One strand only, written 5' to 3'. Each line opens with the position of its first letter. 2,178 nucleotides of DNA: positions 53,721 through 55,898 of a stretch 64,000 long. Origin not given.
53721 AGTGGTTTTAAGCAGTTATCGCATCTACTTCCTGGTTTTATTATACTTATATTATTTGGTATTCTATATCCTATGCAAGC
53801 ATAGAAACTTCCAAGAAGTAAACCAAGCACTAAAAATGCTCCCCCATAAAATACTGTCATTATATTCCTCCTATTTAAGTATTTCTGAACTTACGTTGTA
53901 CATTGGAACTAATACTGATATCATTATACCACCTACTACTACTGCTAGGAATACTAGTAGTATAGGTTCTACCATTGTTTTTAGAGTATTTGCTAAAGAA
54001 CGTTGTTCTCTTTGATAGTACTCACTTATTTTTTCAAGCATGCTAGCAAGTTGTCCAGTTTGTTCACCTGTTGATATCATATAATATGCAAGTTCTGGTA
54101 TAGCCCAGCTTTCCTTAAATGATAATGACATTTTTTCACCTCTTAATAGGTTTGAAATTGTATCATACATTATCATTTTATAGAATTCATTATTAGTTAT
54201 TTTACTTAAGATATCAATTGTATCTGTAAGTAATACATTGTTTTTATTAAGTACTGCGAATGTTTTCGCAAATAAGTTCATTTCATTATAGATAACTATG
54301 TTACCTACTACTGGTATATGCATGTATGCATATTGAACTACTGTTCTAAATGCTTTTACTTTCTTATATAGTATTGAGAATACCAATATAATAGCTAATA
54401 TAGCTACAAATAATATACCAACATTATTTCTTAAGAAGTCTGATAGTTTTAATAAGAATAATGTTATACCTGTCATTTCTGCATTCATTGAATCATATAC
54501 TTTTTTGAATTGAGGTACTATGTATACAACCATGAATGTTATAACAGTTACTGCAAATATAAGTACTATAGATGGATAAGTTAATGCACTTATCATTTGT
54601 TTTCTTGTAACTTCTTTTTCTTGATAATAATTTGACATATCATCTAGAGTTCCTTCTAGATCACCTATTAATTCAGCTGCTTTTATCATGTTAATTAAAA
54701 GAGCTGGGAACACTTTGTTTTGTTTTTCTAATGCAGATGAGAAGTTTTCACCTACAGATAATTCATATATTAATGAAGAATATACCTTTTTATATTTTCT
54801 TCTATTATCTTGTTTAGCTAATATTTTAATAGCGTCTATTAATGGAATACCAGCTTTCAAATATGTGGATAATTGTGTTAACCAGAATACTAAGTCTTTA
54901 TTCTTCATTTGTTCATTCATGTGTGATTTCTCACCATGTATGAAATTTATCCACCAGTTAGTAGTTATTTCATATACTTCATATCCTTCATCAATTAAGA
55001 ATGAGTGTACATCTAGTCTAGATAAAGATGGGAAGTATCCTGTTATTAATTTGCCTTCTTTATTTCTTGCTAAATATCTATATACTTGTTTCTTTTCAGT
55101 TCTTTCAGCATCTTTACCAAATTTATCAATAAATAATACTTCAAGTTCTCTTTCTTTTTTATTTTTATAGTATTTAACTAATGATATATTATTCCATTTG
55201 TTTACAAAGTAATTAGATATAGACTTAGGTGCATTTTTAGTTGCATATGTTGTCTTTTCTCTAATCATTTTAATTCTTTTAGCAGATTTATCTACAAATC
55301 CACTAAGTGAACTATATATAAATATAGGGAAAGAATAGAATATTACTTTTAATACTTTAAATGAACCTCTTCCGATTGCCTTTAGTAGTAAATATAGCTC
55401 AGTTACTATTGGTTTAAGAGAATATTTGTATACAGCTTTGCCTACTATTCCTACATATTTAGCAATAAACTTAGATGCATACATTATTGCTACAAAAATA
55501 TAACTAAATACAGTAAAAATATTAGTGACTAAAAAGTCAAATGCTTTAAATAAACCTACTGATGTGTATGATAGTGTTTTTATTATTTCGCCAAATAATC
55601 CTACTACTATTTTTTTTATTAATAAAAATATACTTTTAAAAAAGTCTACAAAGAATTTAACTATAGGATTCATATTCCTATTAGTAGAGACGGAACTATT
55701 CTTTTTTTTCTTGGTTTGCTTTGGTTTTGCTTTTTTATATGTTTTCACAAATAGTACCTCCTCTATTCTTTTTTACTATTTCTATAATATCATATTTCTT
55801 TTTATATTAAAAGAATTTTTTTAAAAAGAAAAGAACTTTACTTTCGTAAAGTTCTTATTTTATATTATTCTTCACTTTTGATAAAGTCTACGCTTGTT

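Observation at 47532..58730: Type IV filament locus reduced to platform, peptidase and outsized cargo, with no ATPase anywhere in 64 kb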

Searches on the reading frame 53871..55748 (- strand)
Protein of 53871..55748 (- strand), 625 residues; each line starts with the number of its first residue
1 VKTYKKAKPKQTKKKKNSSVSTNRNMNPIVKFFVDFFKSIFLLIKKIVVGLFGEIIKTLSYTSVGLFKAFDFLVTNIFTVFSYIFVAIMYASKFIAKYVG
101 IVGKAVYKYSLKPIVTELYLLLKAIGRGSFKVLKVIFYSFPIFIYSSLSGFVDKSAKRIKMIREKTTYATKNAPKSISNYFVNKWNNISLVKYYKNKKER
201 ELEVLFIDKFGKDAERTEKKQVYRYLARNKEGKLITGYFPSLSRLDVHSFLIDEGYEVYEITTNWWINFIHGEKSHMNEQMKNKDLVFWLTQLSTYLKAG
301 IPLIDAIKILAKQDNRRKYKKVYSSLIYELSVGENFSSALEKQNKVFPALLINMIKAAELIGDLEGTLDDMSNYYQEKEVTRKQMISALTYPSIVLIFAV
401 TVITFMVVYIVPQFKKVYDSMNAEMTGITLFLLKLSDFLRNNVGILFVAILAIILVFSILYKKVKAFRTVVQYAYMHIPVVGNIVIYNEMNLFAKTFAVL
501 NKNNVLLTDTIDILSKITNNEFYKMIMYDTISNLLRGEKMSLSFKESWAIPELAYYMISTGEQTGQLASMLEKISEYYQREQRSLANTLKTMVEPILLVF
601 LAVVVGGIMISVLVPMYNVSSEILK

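Call 4: search_protein_families(library=pfam, proteins=[window:53871-55748:-], max_evalue=0.01)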
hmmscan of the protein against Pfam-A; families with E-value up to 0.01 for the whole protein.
window:53871-55748:- (625 aa): 2 families
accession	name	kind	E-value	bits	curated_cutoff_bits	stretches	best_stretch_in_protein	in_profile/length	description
PF00482.28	T2SSF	-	5.6e-49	165.7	25.2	2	289-412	1-125/125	Type II secretion system (T2SS), protein F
PF12889.12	DUF3829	-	0.009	16.1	26.8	0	330-385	56-110/285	Protein of unknown function (DUF3829)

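Call 5: search_protein_families(library=ncbifam, proteins=[window:53871-55748:-], max_evalue=0.01)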
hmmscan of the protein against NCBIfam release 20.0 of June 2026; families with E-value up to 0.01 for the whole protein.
window:53871-55748:- (625 aa): 6 families
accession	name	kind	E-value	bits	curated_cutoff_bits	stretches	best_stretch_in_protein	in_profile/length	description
TIGR02120.1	GspF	equivalog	5.7e-76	256.3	424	1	223-622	1-400/401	type II secretion system inner membrane protein GspF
NF052607.1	T4PiliAsmPilCThrm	equivalog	2.6e-72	244.2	700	1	222-621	3-402/406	type IV pilus assembly protein PilC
NF007861.0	PRK10573.1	equivalog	2.2e-69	234.4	401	1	219-620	3-395/401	protein transport protein HofC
NF052606.1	T4PiliAsmPilCMyx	equivalog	7.1e-62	209.6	700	1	217-623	16-418/419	type IV pilus assembly protein PilC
NF047826.1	T3SSXpsF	equivalog_domain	5.6e-58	196.6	650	1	222-622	3-403/405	type II secretion system protein XpsF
NF041012.2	T4P_ComGB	equivalog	1.1e-44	153.2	240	1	289-619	6-330/332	competence type IV pilus assembly protein ComGB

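Call 7: find_encoding_contigs(protein=window:53871-55748:-, flank=10000, max_places=6)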
Protein window:53871-55748:- (625 aa): no gene with exactly this product is on record in the collection.

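Call 9: find_homologous_proteins(query=window:53871-55748:-, max_evalue=1e-10)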
Query window:53871-55748:- (625 aa): 3485 proteins with E <= 1e-10 among 8000 candidates; the best 120 are listed.
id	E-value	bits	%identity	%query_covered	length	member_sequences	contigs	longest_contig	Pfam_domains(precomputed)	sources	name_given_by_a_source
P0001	0.0e+0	1335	100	100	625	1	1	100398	PF00482.29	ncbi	-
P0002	3.8e-298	1008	78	94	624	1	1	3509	PF00482.29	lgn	-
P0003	4.7e-264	895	69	92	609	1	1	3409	PF00482.29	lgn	-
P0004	3.8e-262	889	67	95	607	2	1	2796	PF00482.29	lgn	-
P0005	8.3e-259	878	66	96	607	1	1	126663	PF00482.29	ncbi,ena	-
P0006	8.7e-258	875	68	92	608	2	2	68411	PF00482.29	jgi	-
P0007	9.0e-257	871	67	93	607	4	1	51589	PF00482.29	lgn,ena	-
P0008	8.0e-255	865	65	96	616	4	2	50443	PF00482.29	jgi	-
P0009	1.8e-254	864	65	93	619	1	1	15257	PF00482.29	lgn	-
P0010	1.8e-254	864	68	92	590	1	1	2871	PF00482.29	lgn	-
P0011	5.4e-254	862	63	98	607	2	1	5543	PF00482.29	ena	-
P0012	1.0e-253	861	66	93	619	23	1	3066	PF00482.29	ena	-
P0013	3.4e-253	860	65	95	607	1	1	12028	PF00482.29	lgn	-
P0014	9.0e-253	858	64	96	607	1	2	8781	PF00482.29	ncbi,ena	-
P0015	1.2e-252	858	64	96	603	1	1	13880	PF00482.29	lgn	-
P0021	1.4e-246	838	65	92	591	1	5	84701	PF00482.29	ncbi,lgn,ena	-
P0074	9.8e-232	789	63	91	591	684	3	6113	PF00482.29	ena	-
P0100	7.5e-218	743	54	98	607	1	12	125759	PF00482.29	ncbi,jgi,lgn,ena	-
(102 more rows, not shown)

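Call 10: find_encoding_contigs(protein=P0001, flank=10000, max_places=4)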
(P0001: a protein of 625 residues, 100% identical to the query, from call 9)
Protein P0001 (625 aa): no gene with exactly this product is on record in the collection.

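Call 11: find_encoding_contigs(protein=P0005, flank=10000, max_places=2)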
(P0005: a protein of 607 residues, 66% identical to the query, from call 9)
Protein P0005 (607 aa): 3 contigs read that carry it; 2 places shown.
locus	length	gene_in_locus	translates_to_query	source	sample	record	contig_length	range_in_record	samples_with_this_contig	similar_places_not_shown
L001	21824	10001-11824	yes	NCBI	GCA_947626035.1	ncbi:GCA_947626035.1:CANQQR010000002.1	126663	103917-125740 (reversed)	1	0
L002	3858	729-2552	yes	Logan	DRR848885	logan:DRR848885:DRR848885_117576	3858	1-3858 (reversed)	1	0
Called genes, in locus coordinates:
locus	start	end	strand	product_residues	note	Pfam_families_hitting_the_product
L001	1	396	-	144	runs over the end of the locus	-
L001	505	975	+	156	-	-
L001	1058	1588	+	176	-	-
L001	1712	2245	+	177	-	-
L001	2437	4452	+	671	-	PF01751:Toprim, PF01131:Topoisom_bac, PF01396:Zn_ribbon_Top1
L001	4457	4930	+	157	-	-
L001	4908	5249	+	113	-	-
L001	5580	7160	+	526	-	PF13522:GATase_6, PF13537:GATase_7, PF12481:DUF3700 (weak), PF00733:Asn_synthase, PF02540:NAD_synthase (weak), PF00733:Asn_synthase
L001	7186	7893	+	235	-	PF20260:PUA_4, PF04452:Methyltrans_RNA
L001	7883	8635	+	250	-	-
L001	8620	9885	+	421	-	PF00919:UPF0004, PF04055:Radical_SAM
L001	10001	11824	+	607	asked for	PF00482:T2SSF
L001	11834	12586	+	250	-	PF06750:A24_N_bact, PF01478:Peptidase_A24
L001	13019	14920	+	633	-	PF02518:HATPase_c, PF00204:DNA_gyraseB, PF01751:Toprim, PF00986:DNA_gyraseB_C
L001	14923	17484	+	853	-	PF00521:DNA_topoisoIV, PF03989:DNA_gyraseA_C (weak)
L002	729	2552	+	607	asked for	PF00482:T2SSF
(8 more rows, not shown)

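Call 12: find_encoding_contigs(protein=P0100, flank=10000, max_places=2)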
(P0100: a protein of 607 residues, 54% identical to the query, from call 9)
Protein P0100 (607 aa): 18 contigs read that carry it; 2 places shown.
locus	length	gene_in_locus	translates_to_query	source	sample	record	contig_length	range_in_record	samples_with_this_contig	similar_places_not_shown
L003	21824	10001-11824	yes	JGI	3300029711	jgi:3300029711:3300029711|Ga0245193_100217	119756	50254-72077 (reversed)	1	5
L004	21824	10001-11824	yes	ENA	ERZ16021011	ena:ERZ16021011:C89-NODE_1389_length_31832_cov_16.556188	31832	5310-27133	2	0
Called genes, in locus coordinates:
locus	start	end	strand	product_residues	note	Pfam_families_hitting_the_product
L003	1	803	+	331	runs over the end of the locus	PF03444:WHD_HrcA (weak), PF08220:HTH_DeoR (weak), PF08279:HTH_11 (faint), PF01628:HrcA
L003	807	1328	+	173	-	PF01025:GrpE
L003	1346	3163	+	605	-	PF00012:HSP70, PF06723:MreB_Mbl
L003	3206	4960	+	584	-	PF08439:Peptidase_M3_N, PF01432:Peptidase_M3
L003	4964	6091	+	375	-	PF00226:DnaJ, PF01556:DnaJ_C, PF00684:DnaJ_CXXCXGXG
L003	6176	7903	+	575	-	PF01807:Zn_ribbon_DnaG, PF08275:DNAG_N, PF01751:Toprim, PF13662:Toprim_4, PF13155:Toprim_2, PF10410:DnaB_bind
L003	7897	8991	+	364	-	PF03979:Sigma70_r1_1, PF00140:Sigma70_r1_2, PF04542:Sigma70_r2, PF04539:Sigma70_r3, PF04545:Sigma70_r4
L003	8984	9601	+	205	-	PF12847:Methyltransf_18, PF04816:TrmK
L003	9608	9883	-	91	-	-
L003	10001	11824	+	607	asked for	PF00482:T2SSF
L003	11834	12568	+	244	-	PF06750:A24_N_bact, PF01478:Peptidase_A24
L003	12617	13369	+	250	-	PF01522:Polysacc_deac_1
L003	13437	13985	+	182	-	PF01330:RuvA_N, PF14520:HHH_5, PF07499:RuvA_C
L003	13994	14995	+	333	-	PF05673:DUF815 (faint), PF06068:TIP49 (faint), PF05496:RuvB_N, PF07728:AAA_5 (weak), PF13173:AAA_14 (weak), PF00004:AAA, PF17864:AAA_lid_4, PF05491:WHD_RuvB, +1 more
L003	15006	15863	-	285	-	PF01297:ZnuA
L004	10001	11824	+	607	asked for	PF00482:T2SSF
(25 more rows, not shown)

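Call 15: find_related_loci(query=A1, collection=genome_contigs, flank=10000)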
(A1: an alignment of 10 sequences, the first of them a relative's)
Query A1 (625 aa) in genome_contigs; peptide patterns used: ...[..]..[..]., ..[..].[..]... (x = any residue, [..] = any of these).
575 stretches matched a pattern; 475 encode a relative of the query (tblastn E <= 1e-3); the best 80 are kept; 80 distinct loci.
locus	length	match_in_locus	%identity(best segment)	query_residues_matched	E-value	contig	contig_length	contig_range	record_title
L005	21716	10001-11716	67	54-625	0e+0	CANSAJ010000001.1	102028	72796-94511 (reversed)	MAG TPA_asm: uncultured Firmicutes bacterium isolate SRR15510223_bin.34_metawrap_v1.3_MAG genome assembly, contig: NODE.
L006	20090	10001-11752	66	41-624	0e+0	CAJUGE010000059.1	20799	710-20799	MAG TPA_asm: uncultured Bacilli bacterium isolate MGBC139354 genome assembly, contig: MGBC139354.59, whole genome shotgu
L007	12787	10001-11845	66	29-624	0e+0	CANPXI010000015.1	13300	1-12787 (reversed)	MAG: uncultured Bacilli bacterium isolate Lapin-004__bin24 genome assembly, contig: Lapin-004__NODE_6207_length_13300_co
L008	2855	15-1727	66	54-625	0e+0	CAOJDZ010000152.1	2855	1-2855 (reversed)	MAG TPA_asm: uncultured Clostridia bacterium isolate SRR15604485_bin.17_metawrap_v1.3_MAG genome assembly, contig: NODE.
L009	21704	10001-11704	66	51-618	0e+0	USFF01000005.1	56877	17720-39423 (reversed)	uncultured Tenericutes bacterium isolate UMGS1658 genome assembly, contig: NODE_138_length_56877_cov_26.425047, whole ge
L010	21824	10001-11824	66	25-625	0e+0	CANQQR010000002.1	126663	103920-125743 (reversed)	MAG: uncultured Bacilli bacterium isolate Lapin-008__bin6 genome assembly, contig: Lapin-008__NODE_134_length_126663_cov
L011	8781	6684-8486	64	24-624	0e+0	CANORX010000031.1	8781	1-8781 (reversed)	MAG TPA_asm: uncultured Clostridia bacterium isolate SRR15604510_bin.30_metawrap_v1.3_MAG genome assembly, contig: NODE.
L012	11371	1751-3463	65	50-625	0e+0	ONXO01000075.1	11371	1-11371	uncultured Clostridiales bacterium isolate RUG727 genome assembly, contig: k87_41358398, whole genome shotgun sequence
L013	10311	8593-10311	66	47-619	0e+0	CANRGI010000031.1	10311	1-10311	MAG: uncultured Bacilli bacterium isolate Lapin-022__bin57 genome assembly, contig: Lapin-022__NODE_6579_length_10311_co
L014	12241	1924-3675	62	37-624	0e+0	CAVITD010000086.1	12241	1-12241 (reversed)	uncultured Eubacteriales bacterium isolate H07681-L1_cleanbin_000053 genome assembly, contig: Spades_H07681-L1_contig_34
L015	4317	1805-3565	63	38-624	0e+0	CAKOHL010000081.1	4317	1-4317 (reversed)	MAG: uncultured Bacilli bacterium isolate REFINED_METABAT215_TOP10_CONTIGS_1500_ASSEMBLY_K77_MERGED__Hadza_MoBio_C-REDO_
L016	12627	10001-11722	64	51-624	0e+0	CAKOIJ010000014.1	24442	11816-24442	MAG: uncultured Bacilli bacterium isolate REFINED_METABAT215_TOP10_CONTIGS_1500_ASSEMBLY_K77_MERGED__Nepal_MoBio_Fiber-H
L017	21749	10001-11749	62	43-625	0e+0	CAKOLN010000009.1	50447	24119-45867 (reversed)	MAG: uncultured Bacilli bacterium isolate REFINED_METABAT215_TOP10_CONTIGS_1500_ASSEMBLY_K77_MERGED__Hadza_MoBio_hadza-A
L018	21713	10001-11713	63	54-624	0e+0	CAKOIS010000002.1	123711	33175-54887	MAG: uncultured Bacilli bacterium isolate REFINED_METABAT215_TOP10_CONTIGS_1500_ASSEMBLY_K77_MERGED__Hadza_MoBio_hadza-A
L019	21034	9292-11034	63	44-624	0e+0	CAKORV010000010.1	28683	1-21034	MAG: uncultured Bacilli bacterium isolate REFINED_METABAT215_TOP10_CONTIGS_1500_ASSEMBLY_K77_MERGED__Hadza_MoBio_hadza-E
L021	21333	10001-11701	63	54-624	0e+0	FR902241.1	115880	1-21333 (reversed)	Clostridium sp. CAG:628 genomic scaffold, scf137, whole genome shotgun sequence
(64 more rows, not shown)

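Call 42: list_cluster_members(proteins=[P0001, P0346, P0248, P0259, P0262, P0342, P0333, P0307, P0005, P0021])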
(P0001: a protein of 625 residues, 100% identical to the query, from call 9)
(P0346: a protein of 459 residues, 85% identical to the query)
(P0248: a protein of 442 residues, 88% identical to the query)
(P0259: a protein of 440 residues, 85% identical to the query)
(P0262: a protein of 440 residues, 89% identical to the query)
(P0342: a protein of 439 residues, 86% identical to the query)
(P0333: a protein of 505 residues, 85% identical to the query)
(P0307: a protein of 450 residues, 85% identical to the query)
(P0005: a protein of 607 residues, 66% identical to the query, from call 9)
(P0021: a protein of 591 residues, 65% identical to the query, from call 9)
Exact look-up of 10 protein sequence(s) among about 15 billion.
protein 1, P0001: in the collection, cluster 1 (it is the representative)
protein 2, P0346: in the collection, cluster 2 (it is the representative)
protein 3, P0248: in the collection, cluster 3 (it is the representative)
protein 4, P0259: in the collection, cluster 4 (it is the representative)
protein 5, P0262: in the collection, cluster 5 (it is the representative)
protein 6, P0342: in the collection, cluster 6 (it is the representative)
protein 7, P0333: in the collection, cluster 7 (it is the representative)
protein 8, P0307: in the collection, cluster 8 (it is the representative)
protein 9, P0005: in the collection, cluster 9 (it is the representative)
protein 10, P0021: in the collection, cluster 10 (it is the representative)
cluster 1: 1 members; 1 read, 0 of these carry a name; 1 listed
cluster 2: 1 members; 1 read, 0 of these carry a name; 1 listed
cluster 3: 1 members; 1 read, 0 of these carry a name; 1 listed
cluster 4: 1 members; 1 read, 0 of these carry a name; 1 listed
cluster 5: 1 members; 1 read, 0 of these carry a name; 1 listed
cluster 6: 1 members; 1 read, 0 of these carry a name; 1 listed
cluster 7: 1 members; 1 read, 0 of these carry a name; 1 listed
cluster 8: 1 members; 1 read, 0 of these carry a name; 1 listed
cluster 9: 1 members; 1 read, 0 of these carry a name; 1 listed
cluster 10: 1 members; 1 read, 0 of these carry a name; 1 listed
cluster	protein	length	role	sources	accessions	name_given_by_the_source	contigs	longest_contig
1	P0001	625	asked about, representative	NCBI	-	-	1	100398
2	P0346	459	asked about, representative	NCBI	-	-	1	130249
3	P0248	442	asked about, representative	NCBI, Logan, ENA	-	-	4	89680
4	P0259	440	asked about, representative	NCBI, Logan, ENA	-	-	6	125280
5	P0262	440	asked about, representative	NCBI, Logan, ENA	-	-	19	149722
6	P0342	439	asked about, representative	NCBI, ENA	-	-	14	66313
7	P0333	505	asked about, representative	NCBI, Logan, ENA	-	-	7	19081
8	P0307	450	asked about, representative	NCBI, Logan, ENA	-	-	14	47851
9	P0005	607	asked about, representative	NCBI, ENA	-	-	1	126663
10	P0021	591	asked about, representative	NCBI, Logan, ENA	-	-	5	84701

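Call 46: search_protein_families(library=ncbifam, proteins=[L018:12698-14236:+], max_evalue=0.01)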
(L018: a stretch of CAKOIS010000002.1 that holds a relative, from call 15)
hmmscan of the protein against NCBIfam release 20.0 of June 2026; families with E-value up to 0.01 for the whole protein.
L018:12698-14236:+ (512 aa): 0 families

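Call 47: search_protein_families(library=pfam, proteins=[L018:12698-14236:+], max_evalue=0.05)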
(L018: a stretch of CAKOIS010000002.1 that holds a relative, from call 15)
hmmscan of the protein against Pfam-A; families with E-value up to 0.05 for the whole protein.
L018:12698-14236:+ (512 aa): 2 families
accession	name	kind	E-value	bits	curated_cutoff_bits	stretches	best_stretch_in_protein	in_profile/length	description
PF09971.14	DUF2206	-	0.03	13.6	35.6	1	4-45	128-169/368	Predicted membrane protein (DUF2206)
PF04846.18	Herpes_pp38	-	0.049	14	26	0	17-58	2-43/63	Herpesvirus pp38 phosphoprotein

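Call 54: search_solved_structures(query=A1, max_evalue=0.001)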
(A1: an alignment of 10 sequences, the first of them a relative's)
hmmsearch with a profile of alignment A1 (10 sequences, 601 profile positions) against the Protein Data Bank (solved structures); distinct sequences matched with E-value up to 0.001: 5.
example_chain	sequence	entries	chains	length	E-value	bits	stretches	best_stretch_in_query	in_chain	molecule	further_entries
3jc8_Ca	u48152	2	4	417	6.8e-57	196.5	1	259-600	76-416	Type 4 fimbrial assembly protein PilC | PilC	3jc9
2whn_A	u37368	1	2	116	6.5e-13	51.2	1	261-363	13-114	PILUS ASSEMBLY PROTEIN PILC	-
2vma_A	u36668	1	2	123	2.8e-12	49.1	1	255-365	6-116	GENERAL SECRETION PATHWAY PROTEIN F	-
2vmb_A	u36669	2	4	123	3.8e-12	48.7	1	255-365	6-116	GENERAL SECRETION PATHWAY PROTEIN F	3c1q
5nbg_A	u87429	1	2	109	2.2e-09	39.6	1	260-365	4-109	General secretion pathway protein F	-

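Call 64: predict_structure(alignment_id=A3)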
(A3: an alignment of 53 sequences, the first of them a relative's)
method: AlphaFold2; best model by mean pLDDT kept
length: 625 residues; sequences in the alignment: 53
mean_pLDDT: 73.8   pTM: 0.49
mean pLDDT of the five models: 73.8, 72.0, 71.8, 70.0, 67.6
residues with pLDDT >= 90: 3; 70-90: 472; 50-70: 94; < 50: 56
segments of 3 or more residues with pLDDT < 50: 1-27, 184-209
pLDDT, mean of each block of 10 residues (from residue 1): 34 30 38 59 69 72 74 77 78 77 78 82 86 83 78 74 67 57 45 40 46 66 78 76 73 73 73 60 84 87 84 76 78 79 77 75 78 80 77 84 85 79 73 82 84 88 86 84 83 76 66 70 83 80 83 86 84 84 80 83 85 73 58
secondary structure, 60 per line:
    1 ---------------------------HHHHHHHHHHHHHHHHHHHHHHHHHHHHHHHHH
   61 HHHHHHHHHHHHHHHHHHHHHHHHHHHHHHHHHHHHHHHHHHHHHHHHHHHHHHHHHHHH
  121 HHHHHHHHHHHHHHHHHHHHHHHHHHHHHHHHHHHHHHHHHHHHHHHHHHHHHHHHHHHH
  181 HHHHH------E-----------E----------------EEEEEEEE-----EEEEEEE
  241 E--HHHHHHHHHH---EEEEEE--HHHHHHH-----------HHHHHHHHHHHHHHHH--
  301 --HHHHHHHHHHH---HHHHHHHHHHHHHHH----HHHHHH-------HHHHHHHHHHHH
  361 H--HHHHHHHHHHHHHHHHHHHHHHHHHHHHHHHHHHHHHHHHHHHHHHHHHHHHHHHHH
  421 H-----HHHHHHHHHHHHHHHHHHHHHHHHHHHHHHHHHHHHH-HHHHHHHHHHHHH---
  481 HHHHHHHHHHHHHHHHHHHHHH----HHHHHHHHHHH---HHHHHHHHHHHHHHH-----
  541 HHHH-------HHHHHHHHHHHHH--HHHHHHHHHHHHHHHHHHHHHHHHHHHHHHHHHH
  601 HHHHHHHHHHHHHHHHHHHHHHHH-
elements in order: H28-185 E221-228 E234-241 H244-253 E257-262 H265-271 H283-298 H303-313 H317-331 H336-341 H349-361 H364-421 H427-463 H465-477 H481-502 H507-517 H521-535 H541-544 H552-564 H567-624

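Call 66: list_cluster_members(proteins=[P0074])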
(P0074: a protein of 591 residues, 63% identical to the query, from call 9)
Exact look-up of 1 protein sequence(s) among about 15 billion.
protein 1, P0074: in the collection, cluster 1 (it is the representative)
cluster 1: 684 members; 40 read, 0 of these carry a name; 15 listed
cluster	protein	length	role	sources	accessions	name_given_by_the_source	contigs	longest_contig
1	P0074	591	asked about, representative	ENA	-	-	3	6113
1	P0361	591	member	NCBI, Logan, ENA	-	-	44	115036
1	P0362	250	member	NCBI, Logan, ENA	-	-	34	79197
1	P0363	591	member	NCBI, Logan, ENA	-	-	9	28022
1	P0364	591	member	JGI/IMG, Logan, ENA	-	-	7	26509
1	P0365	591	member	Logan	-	-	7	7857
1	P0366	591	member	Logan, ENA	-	-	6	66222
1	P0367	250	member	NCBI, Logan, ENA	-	-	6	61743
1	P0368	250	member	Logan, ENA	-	-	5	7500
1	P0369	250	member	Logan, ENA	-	-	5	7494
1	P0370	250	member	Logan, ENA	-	-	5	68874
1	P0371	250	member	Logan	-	-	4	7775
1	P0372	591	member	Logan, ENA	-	-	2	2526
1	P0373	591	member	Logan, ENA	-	-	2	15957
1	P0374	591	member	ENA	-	-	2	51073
